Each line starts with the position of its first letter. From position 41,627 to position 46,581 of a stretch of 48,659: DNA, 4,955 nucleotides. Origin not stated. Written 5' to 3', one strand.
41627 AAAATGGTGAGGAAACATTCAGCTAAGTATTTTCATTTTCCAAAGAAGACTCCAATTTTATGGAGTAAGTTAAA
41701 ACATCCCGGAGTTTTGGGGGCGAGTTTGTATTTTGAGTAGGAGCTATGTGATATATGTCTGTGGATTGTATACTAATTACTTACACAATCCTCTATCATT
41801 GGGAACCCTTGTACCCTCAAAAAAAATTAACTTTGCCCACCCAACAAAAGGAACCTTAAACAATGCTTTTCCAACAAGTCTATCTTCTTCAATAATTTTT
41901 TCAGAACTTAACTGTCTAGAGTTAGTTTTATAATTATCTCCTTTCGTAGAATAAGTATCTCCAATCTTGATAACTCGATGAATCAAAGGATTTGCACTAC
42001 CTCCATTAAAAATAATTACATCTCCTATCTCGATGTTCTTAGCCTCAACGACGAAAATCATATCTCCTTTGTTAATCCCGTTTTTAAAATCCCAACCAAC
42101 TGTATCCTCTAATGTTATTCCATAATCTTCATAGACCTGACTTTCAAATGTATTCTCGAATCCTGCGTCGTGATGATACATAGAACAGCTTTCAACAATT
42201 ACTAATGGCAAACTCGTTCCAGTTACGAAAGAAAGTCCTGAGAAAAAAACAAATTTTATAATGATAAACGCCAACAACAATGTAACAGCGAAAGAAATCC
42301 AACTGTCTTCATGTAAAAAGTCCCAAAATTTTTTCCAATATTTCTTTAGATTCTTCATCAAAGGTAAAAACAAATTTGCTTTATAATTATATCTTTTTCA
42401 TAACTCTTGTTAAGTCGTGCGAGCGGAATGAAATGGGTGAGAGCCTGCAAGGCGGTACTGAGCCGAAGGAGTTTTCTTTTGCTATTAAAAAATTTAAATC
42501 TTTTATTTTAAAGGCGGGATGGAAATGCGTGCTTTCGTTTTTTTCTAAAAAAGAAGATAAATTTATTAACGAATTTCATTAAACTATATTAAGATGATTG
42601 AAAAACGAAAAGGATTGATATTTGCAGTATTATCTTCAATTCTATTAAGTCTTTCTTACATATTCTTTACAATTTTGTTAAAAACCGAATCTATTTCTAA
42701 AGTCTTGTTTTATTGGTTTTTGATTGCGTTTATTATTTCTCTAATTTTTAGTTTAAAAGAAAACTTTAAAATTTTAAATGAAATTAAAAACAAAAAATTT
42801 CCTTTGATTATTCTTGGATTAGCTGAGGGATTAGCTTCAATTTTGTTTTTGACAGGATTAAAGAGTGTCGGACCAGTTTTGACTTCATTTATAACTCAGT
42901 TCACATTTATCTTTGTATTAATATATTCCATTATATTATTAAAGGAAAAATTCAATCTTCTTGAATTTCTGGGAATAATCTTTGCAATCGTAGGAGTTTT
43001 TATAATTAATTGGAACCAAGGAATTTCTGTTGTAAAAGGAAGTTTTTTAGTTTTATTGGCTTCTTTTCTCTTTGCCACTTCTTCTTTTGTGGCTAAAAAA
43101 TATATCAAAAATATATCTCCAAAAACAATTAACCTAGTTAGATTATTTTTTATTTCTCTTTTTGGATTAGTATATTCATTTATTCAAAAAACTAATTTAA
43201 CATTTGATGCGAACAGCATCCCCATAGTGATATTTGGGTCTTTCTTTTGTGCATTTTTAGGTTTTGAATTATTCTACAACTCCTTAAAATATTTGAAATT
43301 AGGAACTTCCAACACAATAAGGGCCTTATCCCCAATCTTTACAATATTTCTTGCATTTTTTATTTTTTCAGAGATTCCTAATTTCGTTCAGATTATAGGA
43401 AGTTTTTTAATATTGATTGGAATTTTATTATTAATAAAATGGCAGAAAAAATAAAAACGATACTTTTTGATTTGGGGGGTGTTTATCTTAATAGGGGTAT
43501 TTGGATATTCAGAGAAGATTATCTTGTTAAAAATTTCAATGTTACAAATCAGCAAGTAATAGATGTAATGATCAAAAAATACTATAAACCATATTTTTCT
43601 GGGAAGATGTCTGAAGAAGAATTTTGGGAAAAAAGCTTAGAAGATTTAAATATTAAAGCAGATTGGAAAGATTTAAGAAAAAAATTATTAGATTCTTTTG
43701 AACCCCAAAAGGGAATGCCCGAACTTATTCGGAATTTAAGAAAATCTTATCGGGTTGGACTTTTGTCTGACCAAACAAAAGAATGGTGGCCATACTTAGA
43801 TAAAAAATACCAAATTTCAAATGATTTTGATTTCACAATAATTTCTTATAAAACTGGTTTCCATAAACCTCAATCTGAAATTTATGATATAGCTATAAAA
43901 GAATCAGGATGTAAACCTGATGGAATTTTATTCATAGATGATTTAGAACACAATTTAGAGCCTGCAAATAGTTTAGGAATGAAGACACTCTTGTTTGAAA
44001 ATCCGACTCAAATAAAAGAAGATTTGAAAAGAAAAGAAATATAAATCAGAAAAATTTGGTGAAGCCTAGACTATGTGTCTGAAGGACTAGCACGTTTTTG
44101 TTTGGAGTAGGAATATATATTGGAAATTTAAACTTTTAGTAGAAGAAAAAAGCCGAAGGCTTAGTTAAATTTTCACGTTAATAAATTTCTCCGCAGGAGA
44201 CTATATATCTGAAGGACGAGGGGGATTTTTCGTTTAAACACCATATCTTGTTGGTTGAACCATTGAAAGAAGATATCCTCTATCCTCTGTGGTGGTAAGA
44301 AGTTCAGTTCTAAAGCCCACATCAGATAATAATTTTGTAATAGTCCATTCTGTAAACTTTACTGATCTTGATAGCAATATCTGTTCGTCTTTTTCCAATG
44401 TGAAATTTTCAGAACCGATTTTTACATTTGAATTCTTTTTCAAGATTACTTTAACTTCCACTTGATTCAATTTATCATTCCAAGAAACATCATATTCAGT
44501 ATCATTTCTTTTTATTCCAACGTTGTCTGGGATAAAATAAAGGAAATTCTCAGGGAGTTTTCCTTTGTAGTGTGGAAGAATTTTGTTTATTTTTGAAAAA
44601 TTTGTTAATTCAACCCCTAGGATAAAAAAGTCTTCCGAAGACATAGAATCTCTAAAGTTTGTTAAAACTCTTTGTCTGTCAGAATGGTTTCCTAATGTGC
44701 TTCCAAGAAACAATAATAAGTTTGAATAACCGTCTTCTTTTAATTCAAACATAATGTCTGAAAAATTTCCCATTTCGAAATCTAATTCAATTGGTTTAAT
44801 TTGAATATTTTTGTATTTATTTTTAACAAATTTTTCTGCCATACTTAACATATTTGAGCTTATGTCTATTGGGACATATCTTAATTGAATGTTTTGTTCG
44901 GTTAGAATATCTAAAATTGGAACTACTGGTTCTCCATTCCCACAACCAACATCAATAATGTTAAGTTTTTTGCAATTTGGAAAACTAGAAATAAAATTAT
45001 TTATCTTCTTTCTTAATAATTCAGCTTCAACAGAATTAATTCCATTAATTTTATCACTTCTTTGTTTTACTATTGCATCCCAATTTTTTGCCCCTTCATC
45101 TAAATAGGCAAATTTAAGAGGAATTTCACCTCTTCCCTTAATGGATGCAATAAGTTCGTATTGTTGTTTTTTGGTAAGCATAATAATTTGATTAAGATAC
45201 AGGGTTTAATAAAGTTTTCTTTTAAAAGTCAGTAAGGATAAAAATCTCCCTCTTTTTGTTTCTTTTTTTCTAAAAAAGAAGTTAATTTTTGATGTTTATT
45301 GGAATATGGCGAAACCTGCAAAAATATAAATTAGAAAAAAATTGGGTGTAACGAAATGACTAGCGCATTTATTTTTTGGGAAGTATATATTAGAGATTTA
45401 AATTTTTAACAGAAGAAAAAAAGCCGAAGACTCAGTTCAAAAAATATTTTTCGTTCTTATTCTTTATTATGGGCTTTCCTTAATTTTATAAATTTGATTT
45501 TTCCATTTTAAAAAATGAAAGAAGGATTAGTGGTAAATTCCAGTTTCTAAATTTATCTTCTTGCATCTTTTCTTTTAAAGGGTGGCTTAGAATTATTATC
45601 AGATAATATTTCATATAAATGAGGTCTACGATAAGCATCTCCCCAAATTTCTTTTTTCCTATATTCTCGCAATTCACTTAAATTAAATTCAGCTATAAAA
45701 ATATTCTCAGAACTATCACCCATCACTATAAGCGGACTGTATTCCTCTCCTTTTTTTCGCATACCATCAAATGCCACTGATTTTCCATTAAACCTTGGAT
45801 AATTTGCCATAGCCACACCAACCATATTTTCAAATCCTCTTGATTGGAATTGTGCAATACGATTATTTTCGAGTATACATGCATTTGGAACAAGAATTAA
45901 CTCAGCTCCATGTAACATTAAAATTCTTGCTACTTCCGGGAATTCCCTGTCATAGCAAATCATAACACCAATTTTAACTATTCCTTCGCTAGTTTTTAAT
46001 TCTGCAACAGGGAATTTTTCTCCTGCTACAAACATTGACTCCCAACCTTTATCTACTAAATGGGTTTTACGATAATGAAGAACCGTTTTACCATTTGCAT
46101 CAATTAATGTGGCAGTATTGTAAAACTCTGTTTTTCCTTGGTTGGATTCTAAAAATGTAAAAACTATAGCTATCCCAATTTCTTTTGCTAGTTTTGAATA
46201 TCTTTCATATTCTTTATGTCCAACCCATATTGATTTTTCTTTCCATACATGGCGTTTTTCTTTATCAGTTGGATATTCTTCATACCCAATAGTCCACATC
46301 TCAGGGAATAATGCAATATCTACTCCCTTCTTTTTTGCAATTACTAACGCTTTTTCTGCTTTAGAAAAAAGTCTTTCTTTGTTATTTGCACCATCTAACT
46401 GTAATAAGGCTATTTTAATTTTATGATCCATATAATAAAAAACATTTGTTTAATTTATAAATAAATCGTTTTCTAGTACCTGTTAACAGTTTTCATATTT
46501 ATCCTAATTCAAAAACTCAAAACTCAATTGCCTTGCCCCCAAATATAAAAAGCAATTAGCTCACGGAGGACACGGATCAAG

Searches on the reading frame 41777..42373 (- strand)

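Call 65: search_protein_families(library=pfam, proteins=[window:41777-42373:-], max_evalue=0.001)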
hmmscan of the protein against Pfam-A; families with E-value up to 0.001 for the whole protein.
window:41777-42373:- (198 aa): 1 family
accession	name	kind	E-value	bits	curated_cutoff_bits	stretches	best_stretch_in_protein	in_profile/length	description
PF00717.28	Peptidase_S24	-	0.00014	22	23.3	1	93-161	42-106/116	Peptidase S24-like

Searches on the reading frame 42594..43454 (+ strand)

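Call 65: search_protein_families(library=pfam, proteins=[window:42594-43454:+], max_evalue=0.001)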
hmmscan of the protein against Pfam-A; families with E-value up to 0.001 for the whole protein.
window:42594-43454:+ (286 aa): 4 families
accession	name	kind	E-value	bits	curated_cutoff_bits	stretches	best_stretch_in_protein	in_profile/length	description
PF00892.27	EamA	-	2e-40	138.7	28.2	2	148-281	2-134/135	EamA-like transporter family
PF06027.18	SLC35F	-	9.4e-05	22.5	21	1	38-279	42-296/299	Solute carrier family 35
PF03151.22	TPT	-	0.00011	22.1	30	0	8-137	147-289/291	Triose-phosphate Transporter family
PF08627.16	CRT-like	-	0.00012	21.7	26.9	1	34-168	33-173/335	CRT-like, chloroquine-resistance transporter-like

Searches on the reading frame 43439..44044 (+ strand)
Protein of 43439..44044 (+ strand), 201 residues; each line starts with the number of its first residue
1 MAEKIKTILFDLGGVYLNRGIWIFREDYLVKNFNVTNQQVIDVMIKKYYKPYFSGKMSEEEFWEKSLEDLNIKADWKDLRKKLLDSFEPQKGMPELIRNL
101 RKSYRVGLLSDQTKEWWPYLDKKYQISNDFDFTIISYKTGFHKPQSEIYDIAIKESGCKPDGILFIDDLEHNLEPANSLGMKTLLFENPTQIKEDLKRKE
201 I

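Call 65: search_protein_families(library=pfam, proteins=[window:43439-44044:+], max_evalue=0.001)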
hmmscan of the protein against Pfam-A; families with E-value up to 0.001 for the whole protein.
window:43439-44044:+ (201 aa): 2 families
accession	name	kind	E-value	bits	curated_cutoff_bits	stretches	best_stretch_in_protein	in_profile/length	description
PF13419.12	HAD_2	-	3.4e-14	53.8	23.8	1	8-184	1-176/178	Haloacid dehalogenase-like hydrolase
PF00702.32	Hydrolase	-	5.3e-11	43.7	26.4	1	5-179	1-190/191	haloacid dehalogenase-like hydrolase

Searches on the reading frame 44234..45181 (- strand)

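Call 65: search_protein_families(library=pfam, proteins=[window:44234-45181:-], max_evalue=0.001)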
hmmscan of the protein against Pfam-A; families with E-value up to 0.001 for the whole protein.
window:44234-45181:- (315 aa): 6 families
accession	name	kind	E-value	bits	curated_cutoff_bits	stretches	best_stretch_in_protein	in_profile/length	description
PF10017.15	Methyltransf_33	-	3.2e-37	128.7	23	1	18-309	14-303/304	Histidine-specific methyltransferase, SAM-dependent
PF01209.24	Ubie_methyltran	-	5.9e-07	29.5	20.1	1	38-176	16-139/233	ubiE/COQ5 methyltransferase family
PF13847.12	Methyltransf_31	-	3.4e-06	27.2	27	1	71-128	3-58/145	Methyltransferase domain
PF13649.12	Methyltransf_25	-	4.9e-05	24.4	27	1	75-142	1-62/97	Methyltransferase domain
PF08242.18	Methyltransf_12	-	0.00016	22.8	30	1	76-136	1-61/98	Methyltransferase domain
PF08241.18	Methyltransf_11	-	0.00097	20.2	21.2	0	76-140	1-56/95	Methyltransferase domain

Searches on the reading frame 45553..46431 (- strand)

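Call 65: search_protein_families(library=pfam, proteins=[window:45553-46431:-], max_evalue=0.001)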
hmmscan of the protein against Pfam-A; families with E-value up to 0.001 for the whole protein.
window:45553-46431:- (292 aa): 1 family
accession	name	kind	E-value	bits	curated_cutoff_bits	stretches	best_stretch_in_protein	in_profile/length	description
PF00795.27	CN_hydrolase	-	6.1e-38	131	23.2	1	6-259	1-256/256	Carbon-nitrogen hydrolase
